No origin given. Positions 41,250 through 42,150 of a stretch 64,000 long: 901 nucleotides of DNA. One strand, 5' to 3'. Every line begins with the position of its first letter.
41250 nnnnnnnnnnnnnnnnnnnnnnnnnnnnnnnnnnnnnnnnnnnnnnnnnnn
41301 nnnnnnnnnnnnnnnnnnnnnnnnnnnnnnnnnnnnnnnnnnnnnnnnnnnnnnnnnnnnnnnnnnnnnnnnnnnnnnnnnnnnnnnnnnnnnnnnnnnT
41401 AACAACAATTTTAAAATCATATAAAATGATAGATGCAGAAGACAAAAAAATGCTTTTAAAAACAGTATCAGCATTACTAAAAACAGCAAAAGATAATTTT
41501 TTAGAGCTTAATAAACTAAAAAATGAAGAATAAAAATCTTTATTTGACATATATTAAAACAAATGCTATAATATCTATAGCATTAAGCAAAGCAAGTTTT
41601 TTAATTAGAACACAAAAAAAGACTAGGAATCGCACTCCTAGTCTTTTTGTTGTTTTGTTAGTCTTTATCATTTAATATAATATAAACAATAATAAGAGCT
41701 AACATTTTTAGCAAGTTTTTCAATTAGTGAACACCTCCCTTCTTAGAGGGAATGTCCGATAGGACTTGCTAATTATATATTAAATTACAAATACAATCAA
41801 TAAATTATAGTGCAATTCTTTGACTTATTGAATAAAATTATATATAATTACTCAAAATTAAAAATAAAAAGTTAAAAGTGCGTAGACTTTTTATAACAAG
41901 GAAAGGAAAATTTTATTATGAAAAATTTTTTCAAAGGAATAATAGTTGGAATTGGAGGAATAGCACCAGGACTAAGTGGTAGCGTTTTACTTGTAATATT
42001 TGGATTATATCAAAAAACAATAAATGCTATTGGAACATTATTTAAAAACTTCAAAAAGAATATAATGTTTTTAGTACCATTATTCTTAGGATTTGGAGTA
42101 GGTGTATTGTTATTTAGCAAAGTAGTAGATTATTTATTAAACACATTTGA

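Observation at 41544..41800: Candidate type I toxin-antitoxin cassette with par(Fst)-like architecture in the DUF2974/DUF368 intergenic region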

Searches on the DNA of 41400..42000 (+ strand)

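Call 6: search_rna_families(source=window, start=41400, end=42000, threshold=evalue, max_evalue=10, show_alignments=3)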
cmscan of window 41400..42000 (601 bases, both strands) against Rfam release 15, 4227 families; matches with E-value up to 10: 11.
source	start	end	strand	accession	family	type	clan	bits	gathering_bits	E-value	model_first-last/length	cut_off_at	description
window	41617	41686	-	RF02844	RefA9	Gene; antisense;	-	29.9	49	0.015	1-64/64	no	Enterococcus sRNA A9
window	41613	41707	-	RF02432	SpF25_sRNA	Gene; sRNA;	-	29.3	48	0.01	1-102/102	no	Streptococcus sRNA SpF25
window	41614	41698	-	RF01065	23S-methyl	Cis-reg;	-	24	50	0.18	1-102/102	no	23S methyl RNA motif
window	41411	41457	+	RF02844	RefA9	Gene; antisense;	-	20.8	49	1.1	1-64/64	no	Enterococcus sRNA A9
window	41607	41709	-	RF02029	sraA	Gene; sRNA;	-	20.6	56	1.3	1-95/95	no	sraA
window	41606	41715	-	RF00121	MicC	Gene; sRNA;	-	20.3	90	1.7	1-123/123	no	MicC RNA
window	41667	41782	-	RF01457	rli22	Gene; sRNA;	CL00114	19.6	80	1.2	1-111/111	no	Listeria sRNA rli22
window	41615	41681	-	RF02057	STnc40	Gene; sRNA;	-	19.1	45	1.2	1-70/70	no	Salmonella enterica sRNA STnc40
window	41550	41647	+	RF02607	AbsR25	Gene; sRNA;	-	16.4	47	3.1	1-164/164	no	Acinetobacter sRNA 25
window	41601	41661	+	RF00053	mir-7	Gene; miRNA;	-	14.3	51.8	7.1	1-91/91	no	mir-7 microRNA precursor family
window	41494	41541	+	RF02997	HOLDH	Gene; sRNA;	-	11.1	319.4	2.8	340-391/391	no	HOLDH RNA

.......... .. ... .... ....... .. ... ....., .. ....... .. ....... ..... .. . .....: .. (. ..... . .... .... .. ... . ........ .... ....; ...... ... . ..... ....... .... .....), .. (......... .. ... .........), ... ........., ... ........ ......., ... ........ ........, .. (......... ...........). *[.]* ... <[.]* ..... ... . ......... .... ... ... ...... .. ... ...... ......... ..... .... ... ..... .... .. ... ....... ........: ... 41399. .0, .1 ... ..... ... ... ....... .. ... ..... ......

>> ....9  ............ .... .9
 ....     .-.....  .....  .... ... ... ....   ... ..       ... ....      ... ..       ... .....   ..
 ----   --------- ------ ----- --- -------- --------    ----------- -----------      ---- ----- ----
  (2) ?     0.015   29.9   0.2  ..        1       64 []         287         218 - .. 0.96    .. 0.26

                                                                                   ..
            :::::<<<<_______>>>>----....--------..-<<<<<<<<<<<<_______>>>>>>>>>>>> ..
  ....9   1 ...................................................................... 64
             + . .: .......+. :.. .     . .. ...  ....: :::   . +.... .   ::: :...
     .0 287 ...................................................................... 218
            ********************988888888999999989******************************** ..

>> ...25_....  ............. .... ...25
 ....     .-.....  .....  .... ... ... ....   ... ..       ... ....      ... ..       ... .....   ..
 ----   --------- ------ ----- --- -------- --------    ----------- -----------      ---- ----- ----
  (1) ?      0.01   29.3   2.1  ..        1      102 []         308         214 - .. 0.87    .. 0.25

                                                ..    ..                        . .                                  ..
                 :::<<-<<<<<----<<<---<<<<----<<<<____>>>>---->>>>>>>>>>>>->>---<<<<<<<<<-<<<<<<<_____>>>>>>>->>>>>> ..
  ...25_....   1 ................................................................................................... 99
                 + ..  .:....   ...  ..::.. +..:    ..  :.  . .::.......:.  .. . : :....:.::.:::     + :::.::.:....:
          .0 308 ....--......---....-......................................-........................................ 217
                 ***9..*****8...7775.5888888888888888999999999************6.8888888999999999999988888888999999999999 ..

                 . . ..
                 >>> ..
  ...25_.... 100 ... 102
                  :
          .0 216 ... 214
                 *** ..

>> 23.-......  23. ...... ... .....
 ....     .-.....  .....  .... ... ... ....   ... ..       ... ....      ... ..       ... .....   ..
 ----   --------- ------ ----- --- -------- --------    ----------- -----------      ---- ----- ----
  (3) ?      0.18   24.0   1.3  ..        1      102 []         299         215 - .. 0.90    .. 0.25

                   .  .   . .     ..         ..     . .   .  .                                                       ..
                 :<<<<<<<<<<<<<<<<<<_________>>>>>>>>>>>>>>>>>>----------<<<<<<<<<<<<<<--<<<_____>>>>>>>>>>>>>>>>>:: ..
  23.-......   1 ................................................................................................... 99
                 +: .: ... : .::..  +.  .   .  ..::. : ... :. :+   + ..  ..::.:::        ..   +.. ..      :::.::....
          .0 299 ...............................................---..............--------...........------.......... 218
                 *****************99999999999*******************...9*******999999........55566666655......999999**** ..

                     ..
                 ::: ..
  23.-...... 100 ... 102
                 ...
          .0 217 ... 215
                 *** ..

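Call 24: search_dna_similar(query=window:41537-41805:+, collection=plasmids, mode=distant, max_evalue=1)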
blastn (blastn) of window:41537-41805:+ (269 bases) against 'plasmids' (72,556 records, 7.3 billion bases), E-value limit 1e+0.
Records with a match: 17; places in all: 18; records where one place covers at least 80% of the query: 0.
Best place of each record, by identity: 95-99% 4; 90-95% 4; 80-90% 2; 60-80% 7.
By first word of the organism name: Staphylococcus 4; Lactococcus 4; Bacillus 3; Pseudoalteromonas 2; Clostridium 2; Priestia 1; Limosilactobacillus 1.
By predicted mobility (MOB-suite, as given by PLSDB): non-mobilizable 10; mobilizable 4; conjugative 3.
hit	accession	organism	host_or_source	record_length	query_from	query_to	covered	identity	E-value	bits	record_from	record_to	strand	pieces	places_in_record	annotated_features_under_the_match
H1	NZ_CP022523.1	Pseudoalteromonas sp. NC201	pure culture,sea water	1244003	148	206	22%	78.3%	8e-1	42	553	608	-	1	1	none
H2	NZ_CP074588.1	Pseudoalteromonas piscicida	mixed culture,water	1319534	148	206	22%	78.3%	8e-1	42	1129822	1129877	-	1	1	none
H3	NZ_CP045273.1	Priestia megaterium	pure culture,Paper surface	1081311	65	121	21%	79.3%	8e-1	41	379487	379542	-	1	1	none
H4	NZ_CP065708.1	Staphylococcus equorum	-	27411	106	159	20%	77.2%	8e-1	41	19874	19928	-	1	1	PrsW family glutamic-type intramembrane protease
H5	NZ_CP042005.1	Staphylococcus aureus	retail turkey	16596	107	159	20%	77.8%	8e-1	41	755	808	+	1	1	CPBP family intramembrane glutamic endopeptidase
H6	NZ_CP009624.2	Staphylococcus agnetis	Gallus gallus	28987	107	159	20%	77.8%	8e-1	41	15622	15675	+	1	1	CPBP family intramembrane glutamic endopeptidase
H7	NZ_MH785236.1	Staphylococcus aureus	Farmed pheasant,whole ...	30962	107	159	20%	77.8%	8e-1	41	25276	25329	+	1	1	CPBP family intramembrane glutamic endopeptidase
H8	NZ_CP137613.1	Limosilactobacillus reuteri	Homo sapiens,cell culture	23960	103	143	15%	82.9%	2e-1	44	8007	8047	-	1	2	none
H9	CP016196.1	Bacillus thuringiensis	organism,soil sample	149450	234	268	13%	88.6%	2e-1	43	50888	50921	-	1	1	none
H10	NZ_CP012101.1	Bacillus thuringiensis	whole organism,soil sample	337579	13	43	12%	90.3%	8e-1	41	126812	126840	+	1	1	none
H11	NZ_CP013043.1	Clostridium perfringens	equine,Whole pure organism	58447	235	264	11%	93.3%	2e-1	43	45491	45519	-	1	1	none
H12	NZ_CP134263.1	Clostridium perfringens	Canis lupus familiaris,bacterial ...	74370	235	264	11%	93.3%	2e-1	43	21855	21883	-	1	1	none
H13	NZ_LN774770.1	Lactococcus piscium MKFS47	cold-stored modified atmosphere ...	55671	16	43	10%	96.4%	2e-2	47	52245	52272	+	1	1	none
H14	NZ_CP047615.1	Lactococcus raffinolactis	pure culture from sewage,sewage from ...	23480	16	43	10%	96.4%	2e-2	47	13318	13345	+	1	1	none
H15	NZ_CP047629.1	Lactococcus raffinolactis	pure culture from sewage,sewage from ...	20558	16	43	10%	96.4%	2e-2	47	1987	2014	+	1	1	none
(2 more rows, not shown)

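Call 25: search_dna_similar(query=window:41537-41805:+, collection=phages, mode=distant, max_evalue=1)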
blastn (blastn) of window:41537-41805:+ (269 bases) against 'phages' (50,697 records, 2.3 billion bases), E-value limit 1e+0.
Records with a match: 20; places in all: 20; records where one place covers at least 80% of the query: 0.
Best place of each record, by identity: 90-95% 4; 80-90% 12; 60-80% 4.
By first word of the organism name: Staphylococcus 5; Bacillus 3; Clostridium 3; Streptococcus 2; Bacteriophage 2; Olleya 2; Shewanella 1; uncultured 1; Escherichia 1.
By host as written in the record: - 6; Staphylococcus sp. 4; Bacillus subtilis 3; Streptococcus pneumoniae D39 2; Olleya sp. HaHaR_3_96 2; Staphylococcus aureus Twort 1; Escherichia coli 1; Clostridium sp. 1.
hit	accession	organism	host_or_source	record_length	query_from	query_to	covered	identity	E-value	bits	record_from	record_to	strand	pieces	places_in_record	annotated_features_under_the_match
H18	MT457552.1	Shewanella phage Thanatos-1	water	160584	58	155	36%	71.3%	9e-1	40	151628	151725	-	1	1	hypothetical protein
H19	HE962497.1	Streptococcus phage SP-QS1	Streptococcus pneumoniae D39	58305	23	83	23%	77.0%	9e-1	40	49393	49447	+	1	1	gp81: hypothetical protein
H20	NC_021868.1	Streptococcus phage SP-QS1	Streptococcus pneumoniae D39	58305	23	83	23%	77.0%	9e-1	40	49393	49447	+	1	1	gp81: hypothetical protein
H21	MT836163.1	Bacteriophage sp.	human fecal samples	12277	106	163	22%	78.7%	7e-2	43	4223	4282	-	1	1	record has no annotation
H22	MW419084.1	Bacillus phage 000TH008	Bacillus subtilis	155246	119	163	17%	80.4%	9e-1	40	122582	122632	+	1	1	none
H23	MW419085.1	Bacillus phage 000TH009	Bacillus subtilis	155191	119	163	17%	80.4%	9e-1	40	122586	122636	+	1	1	none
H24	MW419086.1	Bacillus phage 015DV002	Bacillus subtilis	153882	119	163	17%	80.4%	9e-1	40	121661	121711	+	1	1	none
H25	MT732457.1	Olleya phage Harreka_1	Olleya sp. HaHaR_3_96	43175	99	140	16%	81.0%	9e-1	39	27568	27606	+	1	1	calcineurin-like phosphoesterase superfamily domain protein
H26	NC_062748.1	Olleya phage Harreka_1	Olleya sp. HaHaR_3_96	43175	99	140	16%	81.0%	9e-1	39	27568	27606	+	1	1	calcineurin-like phosphoesterase superfamily domain protein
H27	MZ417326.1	Staphylococcus phage PG-2021_27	Staphylococcus aureus Twort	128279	77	115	14%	82.1%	9e-1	39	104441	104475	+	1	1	record has no annotation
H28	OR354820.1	Staphylococcus phage Alsa_1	Staphylococcus sp.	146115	77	115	14%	82.1%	9e-1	39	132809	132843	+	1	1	hypothetical protein | portal protein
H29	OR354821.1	Staphylococcus phage Alsa_2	Staphylococcus sp.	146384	77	115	14%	82.1%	9e-1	39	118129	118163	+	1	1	hypothetical protein | portal protein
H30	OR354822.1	Staphylococcus phage Alsa_3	Staphylococcus sp.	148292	77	115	14%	82.1%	9e-1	39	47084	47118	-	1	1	hypothetical protein | portal protein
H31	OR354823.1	Staphylococcus phage Alsa_4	Staphylococcus sp.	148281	77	115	14%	82.1%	9e-1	39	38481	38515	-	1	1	hypothetical protein | portal protein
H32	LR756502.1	uncultured phage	metagenomic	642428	126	161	13%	83.3%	9e-1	39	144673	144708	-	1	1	record has no annotation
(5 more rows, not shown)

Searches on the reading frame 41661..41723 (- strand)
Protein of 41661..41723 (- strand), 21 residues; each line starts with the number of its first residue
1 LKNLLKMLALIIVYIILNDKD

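Call 21: search_protein_families(library=pfam, proteins=[window:41661-41723:-], max_evalue=10)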
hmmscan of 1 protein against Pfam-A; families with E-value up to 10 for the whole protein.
seq(21 aa): 0 families

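Call 22: search_protein_families(library=ncbifam, proteins=[window:41661-41723:-], max_evalue=10)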
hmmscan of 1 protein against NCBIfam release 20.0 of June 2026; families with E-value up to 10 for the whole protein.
seq(21 aa): 0 families

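Call 83: search_protein_families(library=phrogs, proteins=[window:41661-41723:-], max_evalue=10)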
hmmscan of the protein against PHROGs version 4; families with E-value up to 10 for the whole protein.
seq(21 aa): 0 families
